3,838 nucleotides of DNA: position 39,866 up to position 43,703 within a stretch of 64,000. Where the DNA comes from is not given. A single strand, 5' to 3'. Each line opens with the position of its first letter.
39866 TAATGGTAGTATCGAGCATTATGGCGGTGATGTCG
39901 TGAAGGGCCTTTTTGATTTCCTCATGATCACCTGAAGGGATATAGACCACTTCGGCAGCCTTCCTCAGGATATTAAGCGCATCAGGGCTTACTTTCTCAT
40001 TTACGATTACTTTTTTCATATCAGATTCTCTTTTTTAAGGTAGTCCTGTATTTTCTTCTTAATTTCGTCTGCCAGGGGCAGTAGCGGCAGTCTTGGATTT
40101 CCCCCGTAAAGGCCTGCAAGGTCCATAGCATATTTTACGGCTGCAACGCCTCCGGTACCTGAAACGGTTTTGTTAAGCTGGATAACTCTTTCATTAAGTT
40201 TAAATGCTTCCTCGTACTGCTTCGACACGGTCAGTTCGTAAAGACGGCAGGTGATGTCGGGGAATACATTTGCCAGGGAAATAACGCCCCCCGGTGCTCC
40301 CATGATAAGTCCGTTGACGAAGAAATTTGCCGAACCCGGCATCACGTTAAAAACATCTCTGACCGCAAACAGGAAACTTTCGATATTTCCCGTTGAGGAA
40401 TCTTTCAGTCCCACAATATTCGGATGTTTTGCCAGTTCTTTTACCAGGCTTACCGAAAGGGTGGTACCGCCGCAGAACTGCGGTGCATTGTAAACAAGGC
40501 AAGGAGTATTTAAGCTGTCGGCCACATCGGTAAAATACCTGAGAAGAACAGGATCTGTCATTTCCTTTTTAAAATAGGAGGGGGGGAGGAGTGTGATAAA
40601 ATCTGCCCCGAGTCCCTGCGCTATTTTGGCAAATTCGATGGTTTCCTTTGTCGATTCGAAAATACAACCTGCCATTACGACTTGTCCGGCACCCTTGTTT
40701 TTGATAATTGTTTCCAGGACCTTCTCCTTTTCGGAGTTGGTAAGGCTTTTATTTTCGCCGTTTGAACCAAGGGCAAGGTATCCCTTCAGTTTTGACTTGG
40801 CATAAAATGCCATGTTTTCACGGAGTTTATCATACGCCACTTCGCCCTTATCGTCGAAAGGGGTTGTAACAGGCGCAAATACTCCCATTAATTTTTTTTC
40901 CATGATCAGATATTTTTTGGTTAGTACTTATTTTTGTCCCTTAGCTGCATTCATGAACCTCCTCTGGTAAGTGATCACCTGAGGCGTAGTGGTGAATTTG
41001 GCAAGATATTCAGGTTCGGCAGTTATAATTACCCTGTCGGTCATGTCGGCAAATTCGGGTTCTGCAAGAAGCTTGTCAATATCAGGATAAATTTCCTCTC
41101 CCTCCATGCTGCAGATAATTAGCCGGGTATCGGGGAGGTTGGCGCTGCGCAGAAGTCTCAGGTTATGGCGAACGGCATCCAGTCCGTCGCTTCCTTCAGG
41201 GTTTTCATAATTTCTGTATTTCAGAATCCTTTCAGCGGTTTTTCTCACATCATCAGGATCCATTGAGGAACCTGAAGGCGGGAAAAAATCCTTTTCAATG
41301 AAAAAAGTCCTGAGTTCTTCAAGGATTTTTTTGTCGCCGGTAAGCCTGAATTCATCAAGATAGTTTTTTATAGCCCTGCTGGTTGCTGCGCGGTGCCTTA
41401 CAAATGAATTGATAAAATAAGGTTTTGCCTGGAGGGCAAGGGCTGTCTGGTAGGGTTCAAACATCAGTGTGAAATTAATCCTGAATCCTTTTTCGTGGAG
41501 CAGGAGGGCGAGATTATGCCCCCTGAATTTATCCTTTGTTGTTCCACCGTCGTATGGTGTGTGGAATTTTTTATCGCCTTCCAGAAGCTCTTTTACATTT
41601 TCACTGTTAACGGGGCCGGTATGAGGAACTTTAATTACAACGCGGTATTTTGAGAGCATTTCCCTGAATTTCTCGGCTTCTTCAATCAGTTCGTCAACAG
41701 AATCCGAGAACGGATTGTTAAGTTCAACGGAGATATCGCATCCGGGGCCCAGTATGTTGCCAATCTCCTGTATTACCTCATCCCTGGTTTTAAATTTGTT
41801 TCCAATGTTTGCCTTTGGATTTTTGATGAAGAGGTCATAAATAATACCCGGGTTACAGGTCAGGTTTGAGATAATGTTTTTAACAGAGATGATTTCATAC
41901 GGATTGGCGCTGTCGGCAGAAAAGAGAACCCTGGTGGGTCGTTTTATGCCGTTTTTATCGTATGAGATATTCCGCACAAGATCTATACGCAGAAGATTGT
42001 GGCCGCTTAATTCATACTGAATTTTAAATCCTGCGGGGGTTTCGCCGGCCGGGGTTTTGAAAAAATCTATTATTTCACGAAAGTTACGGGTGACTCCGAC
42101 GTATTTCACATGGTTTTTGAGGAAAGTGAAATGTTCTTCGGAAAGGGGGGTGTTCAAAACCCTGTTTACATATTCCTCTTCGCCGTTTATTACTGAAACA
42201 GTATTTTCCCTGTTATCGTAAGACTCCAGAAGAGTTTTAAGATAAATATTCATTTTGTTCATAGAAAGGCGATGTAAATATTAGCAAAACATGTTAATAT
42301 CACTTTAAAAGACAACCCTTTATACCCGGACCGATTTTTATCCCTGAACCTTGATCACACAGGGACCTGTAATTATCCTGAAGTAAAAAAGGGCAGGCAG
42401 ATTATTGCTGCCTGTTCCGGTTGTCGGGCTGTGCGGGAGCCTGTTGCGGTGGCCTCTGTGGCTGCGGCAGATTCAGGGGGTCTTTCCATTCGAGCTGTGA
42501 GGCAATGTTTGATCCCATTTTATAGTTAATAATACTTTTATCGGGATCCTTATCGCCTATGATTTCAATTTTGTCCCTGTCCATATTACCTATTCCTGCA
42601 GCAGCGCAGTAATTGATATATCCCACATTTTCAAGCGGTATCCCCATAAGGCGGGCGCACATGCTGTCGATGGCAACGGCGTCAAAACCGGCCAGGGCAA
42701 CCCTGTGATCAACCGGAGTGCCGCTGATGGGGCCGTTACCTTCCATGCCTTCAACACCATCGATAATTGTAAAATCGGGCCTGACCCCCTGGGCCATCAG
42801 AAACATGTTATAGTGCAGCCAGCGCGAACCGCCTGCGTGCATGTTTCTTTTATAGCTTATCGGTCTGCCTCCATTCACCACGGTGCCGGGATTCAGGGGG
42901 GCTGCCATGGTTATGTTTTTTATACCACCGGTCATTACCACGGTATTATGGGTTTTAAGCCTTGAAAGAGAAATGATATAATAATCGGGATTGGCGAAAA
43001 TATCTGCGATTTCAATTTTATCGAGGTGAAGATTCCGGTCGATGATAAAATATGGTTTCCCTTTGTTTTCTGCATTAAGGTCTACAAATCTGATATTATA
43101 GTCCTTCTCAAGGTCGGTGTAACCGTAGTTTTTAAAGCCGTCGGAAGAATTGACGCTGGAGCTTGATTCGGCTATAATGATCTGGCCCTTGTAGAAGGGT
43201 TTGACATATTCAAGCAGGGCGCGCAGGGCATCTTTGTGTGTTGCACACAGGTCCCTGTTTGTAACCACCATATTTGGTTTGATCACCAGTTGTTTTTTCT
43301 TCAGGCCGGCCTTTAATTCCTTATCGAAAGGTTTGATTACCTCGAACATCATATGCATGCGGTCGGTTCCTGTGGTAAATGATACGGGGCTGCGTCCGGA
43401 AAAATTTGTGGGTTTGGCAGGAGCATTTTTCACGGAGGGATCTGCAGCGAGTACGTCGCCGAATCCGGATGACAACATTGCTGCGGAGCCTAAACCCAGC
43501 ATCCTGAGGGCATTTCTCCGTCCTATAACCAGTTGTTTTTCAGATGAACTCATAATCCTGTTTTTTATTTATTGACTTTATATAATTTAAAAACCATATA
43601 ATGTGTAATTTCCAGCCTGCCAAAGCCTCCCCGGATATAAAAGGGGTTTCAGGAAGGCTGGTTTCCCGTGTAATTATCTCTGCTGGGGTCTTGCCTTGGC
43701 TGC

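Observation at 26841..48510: SusC/SusD locus with no recognisable GH/PL/CE: exported small-molecule-type enzymes plus cytoplasmic keto-deoxy-acid and carbon-shuffling modules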

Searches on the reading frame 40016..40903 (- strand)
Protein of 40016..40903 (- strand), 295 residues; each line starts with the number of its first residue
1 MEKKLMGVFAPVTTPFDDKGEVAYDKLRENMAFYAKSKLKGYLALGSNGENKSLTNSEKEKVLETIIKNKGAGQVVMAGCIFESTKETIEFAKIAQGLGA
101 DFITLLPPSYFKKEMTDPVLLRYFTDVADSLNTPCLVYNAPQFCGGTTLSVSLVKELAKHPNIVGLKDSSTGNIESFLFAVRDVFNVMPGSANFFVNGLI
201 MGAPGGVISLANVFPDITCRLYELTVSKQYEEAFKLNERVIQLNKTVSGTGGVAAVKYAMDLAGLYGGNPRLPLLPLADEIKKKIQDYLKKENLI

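Call 4: search_protein_families(library=pfam, proteins=[window:40016-40903:-], max_evalue=0.01)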
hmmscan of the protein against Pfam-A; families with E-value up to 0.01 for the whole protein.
window:40016-40903:- (295 aa): 1 family
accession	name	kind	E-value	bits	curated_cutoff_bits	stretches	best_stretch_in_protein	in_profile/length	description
PF00701.28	DHDPS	-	1.7e-45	155.5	22.1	1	5-291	2-288/289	Dihydrodipicolinate synthetase family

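Call 7: search_protein_families(library=ncbifam, proteins=[window:40016-40903:-], max_evalue=0.001)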
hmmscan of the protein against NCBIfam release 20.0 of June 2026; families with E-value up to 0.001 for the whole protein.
window:40016-40903:- (295 aa): 7 families
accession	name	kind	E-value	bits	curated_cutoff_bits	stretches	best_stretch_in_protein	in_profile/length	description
TIGR00674.1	dapA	equivalog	3.9e-45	153.9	206.15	1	10-291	4-285/286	4-hydroxy-tetrahydrodipicolinate synthase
TIGR02313.1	HpaI-NOT-DapA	exception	2e-31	108.9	396.7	1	6-292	2-289/294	2,4-dihydroxyhept-2-ene-1,7-dioic acid aldolase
NF003164.0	PRK04147.1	equivalog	6.6e-31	107.7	281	1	3-290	2-288/294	N-acetylneuraminate lyase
NF040954.1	Arch_KDGaldase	equivalog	1e-28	100.5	390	1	6-289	1-278/288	bifunctional 2-dehydro-3-deoxy-phosphogluconate/2-dehydro-3-deoxy-6-phosphogalactonate aldolase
NF002958.0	PRK03620.1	subfamily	4.2e-27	94.8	278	1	9-291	16-298/307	5-dehydro-4-deoxyglucarate dehydratase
TIGR03249.1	KdgD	equivalog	7.3e-23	81.1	373.95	1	5-291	9-297/299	5-dehydro-4-deoxyglucarate dehydratase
TIGR00683.1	nanA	equivalog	3.5e-22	79.1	382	1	5-281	1-277/293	N-acetylneuraminate lyase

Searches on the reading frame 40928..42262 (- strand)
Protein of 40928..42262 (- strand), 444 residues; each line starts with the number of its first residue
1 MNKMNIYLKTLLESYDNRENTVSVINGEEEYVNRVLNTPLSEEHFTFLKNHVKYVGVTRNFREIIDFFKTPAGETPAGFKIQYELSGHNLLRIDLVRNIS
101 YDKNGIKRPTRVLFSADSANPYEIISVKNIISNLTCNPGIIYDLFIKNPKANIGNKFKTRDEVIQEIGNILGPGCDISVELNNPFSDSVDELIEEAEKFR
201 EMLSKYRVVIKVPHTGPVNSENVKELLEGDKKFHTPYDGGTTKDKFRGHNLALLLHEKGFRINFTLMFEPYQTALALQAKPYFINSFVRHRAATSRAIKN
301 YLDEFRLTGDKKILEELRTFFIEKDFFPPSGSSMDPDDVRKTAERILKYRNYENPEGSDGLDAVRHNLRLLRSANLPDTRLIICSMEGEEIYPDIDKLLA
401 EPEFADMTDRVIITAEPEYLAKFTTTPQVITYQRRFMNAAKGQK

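Call 4: search_protein_families(library=pfam, proteins=[window:40928-42262:-], max_evalue=0.01)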
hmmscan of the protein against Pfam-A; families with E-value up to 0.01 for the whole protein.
window:40928-42262:- (444 aa): 1 family
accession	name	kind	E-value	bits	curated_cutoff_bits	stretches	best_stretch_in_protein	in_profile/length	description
PF00923.25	TAL_FSA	-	7.1e-14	52.3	27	1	115-289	2-161/285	Transaldolase/Fructose-6-phosphate aldolase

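Call 7: search_protein_families(library=ncbifam, proteins=[window:40928-42262:-], max_evalue=0.001)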
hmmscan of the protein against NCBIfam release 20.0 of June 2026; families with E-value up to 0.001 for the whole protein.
window:40928-42262:- (444 aa): 1 family
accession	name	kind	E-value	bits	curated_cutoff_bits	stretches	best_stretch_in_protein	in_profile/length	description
TIGR00875.1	fsa_talC_mipB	equivalog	0.0008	18.9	245.95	0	131-215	22-87/213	fructose-6-phosphate aldolase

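Call 27: search_solved_structures(query=window:40928-42262:-, max_evalue=0.01)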
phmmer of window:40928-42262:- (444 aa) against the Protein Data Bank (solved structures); distinct sequences matched with E-value up to 0.01: 0.

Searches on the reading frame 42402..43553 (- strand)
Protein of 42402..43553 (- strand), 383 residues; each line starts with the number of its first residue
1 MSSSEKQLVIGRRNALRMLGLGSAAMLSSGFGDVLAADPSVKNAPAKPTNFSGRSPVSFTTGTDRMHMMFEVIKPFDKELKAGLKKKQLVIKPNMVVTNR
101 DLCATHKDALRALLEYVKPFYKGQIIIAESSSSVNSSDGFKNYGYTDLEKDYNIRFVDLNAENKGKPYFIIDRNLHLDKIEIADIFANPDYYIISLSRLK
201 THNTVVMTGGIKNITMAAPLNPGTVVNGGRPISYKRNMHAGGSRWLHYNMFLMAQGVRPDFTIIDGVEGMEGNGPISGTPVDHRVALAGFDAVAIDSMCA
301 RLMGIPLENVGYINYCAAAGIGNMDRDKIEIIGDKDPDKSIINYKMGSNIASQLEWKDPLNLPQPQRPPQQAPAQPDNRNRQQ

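Call 4: search_protein_families(library=pfam, proteins=[window:42402-43553:-], max_evalue=0.01)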
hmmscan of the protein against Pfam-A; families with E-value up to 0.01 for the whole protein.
window:42402-43553:- (383 aa): 1 family
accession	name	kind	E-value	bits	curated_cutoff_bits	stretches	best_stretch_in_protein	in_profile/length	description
PF04015.17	DUF362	-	8.4e-39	134.1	24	1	90-301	2-200/200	Domain of unknown function (DUF362)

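Call 7: search_protein_families(library=ncbifam, proteins=[window:42402-43553:-], max_evalue=0.001)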
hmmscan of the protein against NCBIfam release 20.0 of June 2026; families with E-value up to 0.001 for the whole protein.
window:42402-43553:- (383 aa): 1 family
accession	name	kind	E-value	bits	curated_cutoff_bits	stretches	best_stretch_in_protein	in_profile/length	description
NF052623.1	Npun_F2552_fam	equivalog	1.7e-16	60.5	500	1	72-350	23-285/314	Npun_F2552 family protein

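Call 28: search_solved_structures(query=window:42402-43553:-, max_evalue=0.01)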
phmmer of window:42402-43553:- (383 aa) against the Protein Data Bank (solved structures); distinct sequences matched with E-value up to 0.01: 0.

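Call 34: find_related_loci(query=window:42402-43553:-, collection=metagenome_contigs, flank=10000)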
Query window:42402-43553:- (383 aa) in metagenome_contigs; peptide patterns used: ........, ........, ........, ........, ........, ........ (x = any residue, [..] = any of these).
441 stretches matched a pattern; 184 encode a relative of the query (tblastn E <= 1e-3); the best 80 are kept; 80 distinct loci.
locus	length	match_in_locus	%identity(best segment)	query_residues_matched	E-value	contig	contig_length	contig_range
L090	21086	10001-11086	93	1-362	0e+0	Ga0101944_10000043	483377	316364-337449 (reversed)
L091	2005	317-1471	84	1-383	0e+0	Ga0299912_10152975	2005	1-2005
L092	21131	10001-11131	81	1-378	0e+0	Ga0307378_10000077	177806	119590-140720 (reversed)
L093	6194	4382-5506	82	1-376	0e+0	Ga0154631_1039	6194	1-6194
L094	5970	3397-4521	84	1-376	0e+0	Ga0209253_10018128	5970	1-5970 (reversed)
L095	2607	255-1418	81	1-383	0e+0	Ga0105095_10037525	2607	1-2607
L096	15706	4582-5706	83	1-376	0e+0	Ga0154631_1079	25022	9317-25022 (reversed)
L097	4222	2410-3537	82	1-377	0e+0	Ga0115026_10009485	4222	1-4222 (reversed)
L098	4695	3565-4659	81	1-365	0e+0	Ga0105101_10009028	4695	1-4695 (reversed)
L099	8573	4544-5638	80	1-365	0e+0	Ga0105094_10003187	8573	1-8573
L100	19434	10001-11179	78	1-383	0e+0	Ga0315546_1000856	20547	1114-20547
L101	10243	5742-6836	80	1-365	0e+0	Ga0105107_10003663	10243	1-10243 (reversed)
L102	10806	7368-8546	78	1-383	0e+0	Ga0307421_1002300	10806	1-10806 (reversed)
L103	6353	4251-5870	77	1-383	0e+0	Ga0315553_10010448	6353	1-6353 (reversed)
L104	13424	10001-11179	77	1-383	0e+0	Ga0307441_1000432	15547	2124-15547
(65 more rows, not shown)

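Call 38: find_homologous_proteins(query=window:42402-43553:-, max_evalue=0.00001)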
Query window:42402-43553:- (383 aa): 2350 proteins with E <= 0.00001 among 6300 candidates; the best 120 are listed.
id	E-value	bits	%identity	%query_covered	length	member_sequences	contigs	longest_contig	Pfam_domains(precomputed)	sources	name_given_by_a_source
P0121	2.9e-257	871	100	100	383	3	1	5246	PF04015.18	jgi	-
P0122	1.2e-251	853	97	100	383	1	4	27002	PF04015.18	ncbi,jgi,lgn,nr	ncbi:MAG: DUF362 domain-containing protein [Bacteroidales bacterium]|nr:DUF362 domain-containing pro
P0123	2.6e-240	815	94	95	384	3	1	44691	PF04015.18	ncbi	-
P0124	5.6e-212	722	84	98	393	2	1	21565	PF04015.18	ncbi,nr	ncbi:MAG: DUF362 domain-containing protein [Bacteroidia bacterium]|nr:DUF362 domain-containing prote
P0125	3.1e-211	720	82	98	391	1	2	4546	PF04015.18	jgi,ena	-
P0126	3.1e-211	720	82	98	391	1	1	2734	PF04015.18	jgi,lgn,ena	-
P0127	4.0e-211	719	82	98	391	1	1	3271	PF04015.18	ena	-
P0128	4.5e-211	719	83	98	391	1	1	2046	PF04015.18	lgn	-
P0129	8.6e-211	718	82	98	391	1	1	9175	PF04015.18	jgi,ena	-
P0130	2.0e-210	717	82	98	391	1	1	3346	PF04015.18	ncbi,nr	ncbi:MAG: hypothetical protein H6R35_633 [Bacteroidetes bacterium]|nr:hypothetical protein [Bacteroi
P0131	3.0e-210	716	82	100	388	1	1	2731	PF04015.18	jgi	jgi:uncharacterized protein (DUF362 family)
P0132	3.5e-210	716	82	98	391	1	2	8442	PF04015.18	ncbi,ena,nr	ncbi:MAG: hypothetical protein H6Q24_213 [Bacteroidetes bacterium]|nr:hypothetical protein [Bacteroi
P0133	4.9e-210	716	80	99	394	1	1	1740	PF04015.18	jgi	jgi:uncharacterized protein (DUF362 family)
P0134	8.6e-210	715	84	96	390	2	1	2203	PF04015.18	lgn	-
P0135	1.5e-209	714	81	99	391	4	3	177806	PF04015.18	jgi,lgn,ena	-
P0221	1.1e-186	639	77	96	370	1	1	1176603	PF04015.18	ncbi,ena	-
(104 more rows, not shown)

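Call 40: find_encoding_contigs(protein=P0221, flank=10000, max_places=1)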
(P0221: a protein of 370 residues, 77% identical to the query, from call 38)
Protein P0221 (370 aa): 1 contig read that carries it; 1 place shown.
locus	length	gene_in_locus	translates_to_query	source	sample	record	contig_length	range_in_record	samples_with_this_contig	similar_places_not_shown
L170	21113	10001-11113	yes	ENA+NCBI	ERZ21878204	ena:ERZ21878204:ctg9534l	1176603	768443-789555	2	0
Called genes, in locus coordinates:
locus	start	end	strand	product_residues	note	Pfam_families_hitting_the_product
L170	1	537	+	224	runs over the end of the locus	PF00574:CLP_protease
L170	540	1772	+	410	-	PF06689:zf-C4_ClpX, PF00493:MCM (weak), PF05496:RuvB_N (weak), PF00004:AAA, PF07724:AAA_2, PF07728:AAA_5 (weak), PF13401:AAA_22 (weak), PF10431:ClpB_D2-small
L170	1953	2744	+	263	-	PF06452:CBM9_1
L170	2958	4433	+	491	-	PF07632:Sde182_NH-like, PF21027:Sde0182_C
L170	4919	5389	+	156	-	PF02502:LacAB_rpiB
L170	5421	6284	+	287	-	PF13292:DXP_synthase_N, PF00456:Transketolase_N, PF00676:E1_dh, PF09364:XFP_N (weak)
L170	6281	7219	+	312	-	PF02779:Transket_pyr, PF02780:Transketolase_C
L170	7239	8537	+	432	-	PF13593:SBF_like, PF01758:SBF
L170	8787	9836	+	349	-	PF03737:RraA-like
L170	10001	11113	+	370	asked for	PF04015:DUF362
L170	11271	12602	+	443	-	PF00923:TAL_FSA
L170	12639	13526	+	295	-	PF00701:DHDPS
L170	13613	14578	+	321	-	PF00389:2-Hacid_dh, PF03446:NAD_binding_2 (faint), PF02826:2-Hacid_dh_C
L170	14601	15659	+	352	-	PF00294:PfkB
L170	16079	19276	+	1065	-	PF13620:CarboxypepD_reg, PF13715:CarbopepD_reg_2, PF07715:Plug, PF00593:TonB_dep_Rec_b-barrel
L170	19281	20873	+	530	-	PF12771:SusD-like_2, PF12741:SusD-like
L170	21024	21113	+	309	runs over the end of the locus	PF03737:RraA-like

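Call 47: predict_structure(alignment_id=A2)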
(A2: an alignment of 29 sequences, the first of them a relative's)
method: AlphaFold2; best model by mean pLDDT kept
length: 383 residues; sequences in the alignment: 29
mean_pLDDT: 51.4   pTM: 0.58
mean pLDDT of the five models: 51.4, 50.2, 46.7, 46.6, 37.3
residues with pLDDT >= 90: 15; 70-90: 69; 50-70: 96; < 50: 203
segments of 3 or more residues with pLDDT < 50: 1-63, 98-102, 200-208, 219-232, 266-295, 297-299, 301-305, 311-383
pLDDT, mean of each block of 10 residues (from residue 1): 33 27 25 28 27 32 54 64 85 63 66 88 88 62 83 86 68 61 80 73 43 61 37 53 56 58 50 35 34 48 49 37 37 38 36 29 32 33 31
secondary structure, 60 per line:
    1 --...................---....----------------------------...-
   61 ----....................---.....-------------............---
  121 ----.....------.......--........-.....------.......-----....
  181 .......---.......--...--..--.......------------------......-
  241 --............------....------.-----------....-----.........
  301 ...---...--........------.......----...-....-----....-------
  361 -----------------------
elements in order: H3-21 H25-28 E57-59 H65-84 E88-92 H106-117 E125-129 H136-142 H145-152 E154-158 E165-171 E177-183 H184-187 E191-197 E200-202 H209-215 H234-239 H243-254 E261-264 H283-286 H292-303 H312-319 E329-332 E341-344 H350-353

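Call 50: fold_search(model_id=the predicted structure, library=pdb)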
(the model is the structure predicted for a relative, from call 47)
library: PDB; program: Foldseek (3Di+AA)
matches with E <= 10: 887; with E <= 0.001: 0
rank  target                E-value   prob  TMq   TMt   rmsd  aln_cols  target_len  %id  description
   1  4nar                  3.3e-03  0.99  0.30  0.27   4.6       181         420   10  Crystal Structure of the Q9WYS3 protein from Thermotoga maritima. Northeast Structural Genomics Consortium Target VR152 (released 2013-11-06)
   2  6d6z                  1.2e-02  0.96  0.27  0.27   8.0       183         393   12  Structure of the malate racemase apoprotein from Thermoanaerobacterium thermosaccharolyticum (released 2019-04-24)
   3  9eia_B                1.4e-02  0.94  0.28  0.26   7.4       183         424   12  A broad-substrate spectrum lactate racemase A from Isosphaera pallida in complex with copurified D-lactate (released 2025-01-29)
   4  9eia_A                1.6e-02  0.96  0.29  0.26   5.8       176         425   13  A broad-substrate spectrum lactate racemase A from Isosphaera pallida in complex with copurified D-lactate (released 2025-01-29)
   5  1kfl_A                2.3e-02  0.13  0.10  0.11  15.2       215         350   12  Crystal structure of phenylalanine-regulated 3-deoxy-D-arabino-heptulosonate-7-phosphate synthase (DAHP synthase) from (released 2002-08-23)
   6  2eg5_A                3.1e-02  0.38  0.18  0.20   8.0       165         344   12  The structure of xanthosine methyltransferase (released 2007-05-01)
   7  2gcg_A                3.3e-02  0.28  0.18  0.20  17.8       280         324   10  Ternary Crystal Structure of Human Glyoxylate Reductase/Hydroxypyruvate Reductase (released 2006-07-18)
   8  5cks_C                6.2e-02  0.07  0.12  0.13  16.4       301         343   11  DAHP (3-deoxy-D-arabinoheptulosonate-7-phosphate) Synthase in complex with DAHP Oxime. (released 2016-08-10)
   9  2eg5_G                7.1e-02  0.23  0.18  0.19   8.1       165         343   12  The structure of xanthosine methyltransferase (released 2007-05-01)
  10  2eg5_E                7.5e-02  0.23  0.18  0.19   9.4       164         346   12  The structure of xanthosine methyltransferase (released 2007-05-01)
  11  2g8l_A                8.0e-02  0.80  0.14  0.19   4.0        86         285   16  Crystal structure of a duf89 family protein (ph1575) from pyrococcus horikoshii at 2.04 A resolution (released 2006-03-21)
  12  5czt_B                8.5e-02  0.08  0.11  0.12  18.3       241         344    9  Neisseria meningitidis 3 dexy-D-arabino-heptulosonate 7-phosphate synthase Glu176Ala variant (released 2016-08-10)
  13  5nh6_D                9.0e-02  0.10  0.18  0.17  15.7       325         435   11  Crystal structure of xylose isomerase from Piromyces E2 Complexed with one Mg2+ ion and xylitol (released 2017-11-01)
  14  8rwn_A                1.0e-01  0.21  0.12  0.11  10.4       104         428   12  CryoEM structure of the Hdr(ABC)2 subunits of the Elp-Hdr complex of Methanothermobacter marburgensis (released 2025-05-14)
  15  8e0s_B                1.1e-01  0.06  0.10  0.11  14.7       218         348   13  DAHP (3-deoxy-D-arabinoheptulosonate-7-phosphate) Synthase complexed with DAHP Oxime in unbound:(bound)2:unbound confo (released 2022-10-12)
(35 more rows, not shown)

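Call 90: search_protein_families(library=pfam, proteins=[L170:2958-4433:+], max_evalue=0.001)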
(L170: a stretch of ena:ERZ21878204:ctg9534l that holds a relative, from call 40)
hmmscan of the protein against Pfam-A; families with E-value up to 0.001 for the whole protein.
L170:2958-4433:+ (491 aa): 2 families
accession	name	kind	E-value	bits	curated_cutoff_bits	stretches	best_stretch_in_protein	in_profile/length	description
PF07632.16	Sde182_NH-like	-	1.7e-109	366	26.8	1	40-298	1-268/268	Cellulose-binding Sde182, nucleoside hydrolase-like domain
PF21027.3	Sde0182_C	-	7.1e-28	97.5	27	1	407-488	2-83/83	Cellulose-binding protein Sde0182, C-terminal domain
